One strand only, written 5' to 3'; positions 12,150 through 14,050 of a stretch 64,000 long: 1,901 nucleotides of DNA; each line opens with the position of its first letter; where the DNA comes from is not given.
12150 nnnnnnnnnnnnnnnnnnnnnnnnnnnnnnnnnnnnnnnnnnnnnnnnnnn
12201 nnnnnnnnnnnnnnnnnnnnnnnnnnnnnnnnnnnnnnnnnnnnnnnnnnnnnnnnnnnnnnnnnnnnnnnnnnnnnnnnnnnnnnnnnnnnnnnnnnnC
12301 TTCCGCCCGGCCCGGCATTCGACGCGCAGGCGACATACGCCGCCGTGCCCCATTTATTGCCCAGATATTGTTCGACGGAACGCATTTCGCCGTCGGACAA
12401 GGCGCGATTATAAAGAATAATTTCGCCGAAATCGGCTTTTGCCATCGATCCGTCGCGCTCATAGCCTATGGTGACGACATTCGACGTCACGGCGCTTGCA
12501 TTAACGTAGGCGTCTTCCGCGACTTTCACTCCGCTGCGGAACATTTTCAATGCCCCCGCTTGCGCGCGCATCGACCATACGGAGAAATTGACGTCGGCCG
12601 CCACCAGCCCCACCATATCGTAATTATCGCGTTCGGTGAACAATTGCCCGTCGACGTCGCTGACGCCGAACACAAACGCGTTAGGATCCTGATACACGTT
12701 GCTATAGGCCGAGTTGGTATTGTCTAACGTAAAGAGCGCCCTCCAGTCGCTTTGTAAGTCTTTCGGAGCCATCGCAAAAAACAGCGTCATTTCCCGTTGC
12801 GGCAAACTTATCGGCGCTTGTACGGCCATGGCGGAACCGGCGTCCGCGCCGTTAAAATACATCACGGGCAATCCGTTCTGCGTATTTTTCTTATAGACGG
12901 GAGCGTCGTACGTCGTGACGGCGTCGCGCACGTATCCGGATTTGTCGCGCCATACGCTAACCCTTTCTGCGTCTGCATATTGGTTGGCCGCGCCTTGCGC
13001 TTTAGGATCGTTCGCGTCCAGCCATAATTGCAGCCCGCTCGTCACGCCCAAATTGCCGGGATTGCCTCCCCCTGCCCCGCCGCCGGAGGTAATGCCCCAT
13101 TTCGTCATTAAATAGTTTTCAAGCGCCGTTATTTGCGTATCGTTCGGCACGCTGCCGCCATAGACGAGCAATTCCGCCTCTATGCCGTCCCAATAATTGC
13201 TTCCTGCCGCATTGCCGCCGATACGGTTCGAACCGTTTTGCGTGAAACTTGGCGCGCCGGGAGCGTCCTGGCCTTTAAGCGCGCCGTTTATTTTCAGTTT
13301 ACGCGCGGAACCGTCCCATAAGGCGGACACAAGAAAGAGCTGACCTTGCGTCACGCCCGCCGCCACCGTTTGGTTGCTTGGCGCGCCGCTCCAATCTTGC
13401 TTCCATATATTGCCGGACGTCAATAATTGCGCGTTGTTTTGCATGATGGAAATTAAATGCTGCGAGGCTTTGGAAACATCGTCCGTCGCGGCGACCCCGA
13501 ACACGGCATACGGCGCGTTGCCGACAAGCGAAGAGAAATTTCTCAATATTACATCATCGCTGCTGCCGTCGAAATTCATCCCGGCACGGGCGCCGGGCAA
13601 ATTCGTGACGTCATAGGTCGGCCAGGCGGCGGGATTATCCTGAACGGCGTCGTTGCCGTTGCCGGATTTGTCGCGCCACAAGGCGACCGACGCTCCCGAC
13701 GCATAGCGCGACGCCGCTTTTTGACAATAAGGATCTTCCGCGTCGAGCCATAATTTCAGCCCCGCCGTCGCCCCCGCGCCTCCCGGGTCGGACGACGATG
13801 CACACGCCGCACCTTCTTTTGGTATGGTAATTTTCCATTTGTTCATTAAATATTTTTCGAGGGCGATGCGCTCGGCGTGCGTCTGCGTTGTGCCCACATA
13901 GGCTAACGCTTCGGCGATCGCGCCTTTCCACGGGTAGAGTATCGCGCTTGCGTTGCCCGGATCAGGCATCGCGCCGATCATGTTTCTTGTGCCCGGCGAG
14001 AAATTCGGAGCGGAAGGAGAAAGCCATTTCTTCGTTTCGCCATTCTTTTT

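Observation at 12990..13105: A conserved inter-module cysteine pair is lost in a correlated way, suggesting a linker-stapling disulfide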

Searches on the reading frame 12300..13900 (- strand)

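Call 7: search_protein_families(library=pfam, proteins=[window:12300-13900:-], max_evalue=0.01)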
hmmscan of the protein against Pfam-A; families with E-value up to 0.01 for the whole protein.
window:12300-13900:- (533 aa): 1 family
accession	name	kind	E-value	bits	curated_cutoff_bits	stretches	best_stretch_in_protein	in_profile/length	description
PF13385.13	Laminin_G_3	-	6.3e-12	46.3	27.6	2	159-249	50-143/151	Concanavalin A-like lectin/glucanases superfamily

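Call 8: search_protein_families(library=ncbifam, proteins=[window:12300-13900:-], max_evalue=0.01)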
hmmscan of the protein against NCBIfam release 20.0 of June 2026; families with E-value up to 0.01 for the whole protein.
window:12300-13900:- (533 aa): 0 families
